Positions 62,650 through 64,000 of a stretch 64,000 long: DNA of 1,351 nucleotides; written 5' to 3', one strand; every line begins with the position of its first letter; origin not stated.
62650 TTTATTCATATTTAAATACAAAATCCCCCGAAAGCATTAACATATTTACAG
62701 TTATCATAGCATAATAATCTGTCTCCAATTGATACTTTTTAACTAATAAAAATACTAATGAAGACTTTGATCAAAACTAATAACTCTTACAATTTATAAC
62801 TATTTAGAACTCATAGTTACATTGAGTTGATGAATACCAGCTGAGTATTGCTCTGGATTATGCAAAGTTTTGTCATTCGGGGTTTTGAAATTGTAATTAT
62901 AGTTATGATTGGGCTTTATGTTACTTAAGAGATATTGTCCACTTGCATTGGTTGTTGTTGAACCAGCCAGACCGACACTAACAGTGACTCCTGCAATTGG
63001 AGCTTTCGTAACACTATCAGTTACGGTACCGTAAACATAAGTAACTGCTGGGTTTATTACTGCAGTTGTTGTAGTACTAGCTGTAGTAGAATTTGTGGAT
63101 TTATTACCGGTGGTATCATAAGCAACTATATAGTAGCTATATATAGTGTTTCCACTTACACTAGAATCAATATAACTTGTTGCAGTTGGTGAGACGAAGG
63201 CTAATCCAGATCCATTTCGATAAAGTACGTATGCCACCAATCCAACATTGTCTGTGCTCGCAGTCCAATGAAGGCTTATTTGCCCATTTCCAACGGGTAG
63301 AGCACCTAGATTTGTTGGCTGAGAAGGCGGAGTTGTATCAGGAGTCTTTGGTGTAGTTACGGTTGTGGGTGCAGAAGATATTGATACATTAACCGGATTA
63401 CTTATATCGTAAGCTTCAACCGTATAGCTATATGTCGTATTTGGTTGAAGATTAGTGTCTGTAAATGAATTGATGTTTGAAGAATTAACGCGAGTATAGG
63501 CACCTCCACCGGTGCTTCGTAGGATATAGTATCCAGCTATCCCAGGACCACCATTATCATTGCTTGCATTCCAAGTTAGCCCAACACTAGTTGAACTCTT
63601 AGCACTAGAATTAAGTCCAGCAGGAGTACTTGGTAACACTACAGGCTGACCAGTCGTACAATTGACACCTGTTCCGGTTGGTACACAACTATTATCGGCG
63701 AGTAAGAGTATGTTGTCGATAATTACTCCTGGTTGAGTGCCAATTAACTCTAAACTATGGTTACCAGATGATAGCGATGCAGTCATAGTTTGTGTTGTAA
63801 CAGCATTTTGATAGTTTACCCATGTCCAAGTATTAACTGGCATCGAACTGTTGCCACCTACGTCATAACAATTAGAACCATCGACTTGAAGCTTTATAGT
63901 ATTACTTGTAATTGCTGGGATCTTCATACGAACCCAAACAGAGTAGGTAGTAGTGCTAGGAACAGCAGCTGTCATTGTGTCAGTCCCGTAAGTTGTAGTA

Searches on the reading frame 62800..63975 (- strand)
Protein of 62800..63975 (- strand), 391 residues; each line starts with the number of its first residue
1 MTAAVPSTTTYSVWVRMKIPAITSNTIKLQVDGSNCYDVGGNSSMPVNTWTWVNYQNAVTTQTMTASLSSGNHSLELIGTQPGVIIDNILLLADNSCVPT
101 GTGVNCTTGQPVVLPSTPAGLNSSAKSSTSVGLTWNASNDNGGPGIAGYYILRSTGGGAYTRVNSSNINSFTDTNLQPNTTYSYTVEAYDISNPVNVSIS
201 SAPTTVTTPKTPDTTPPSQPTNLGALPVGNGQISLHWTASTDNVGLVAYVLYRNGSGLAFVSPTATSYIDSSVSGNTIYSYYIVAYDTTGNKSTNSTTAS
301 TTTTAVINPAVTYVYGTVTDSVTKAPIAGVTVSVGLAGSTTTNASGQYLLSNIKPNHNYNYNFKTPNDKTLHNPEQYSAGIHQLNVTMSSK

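Call 64: find_encoding_contigs(protein=window:62800-63975:-, flank=10000, max_places=1)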
Protein window:62800-63975:- (391 aa): no gene with exactly this product is on record in the collection.
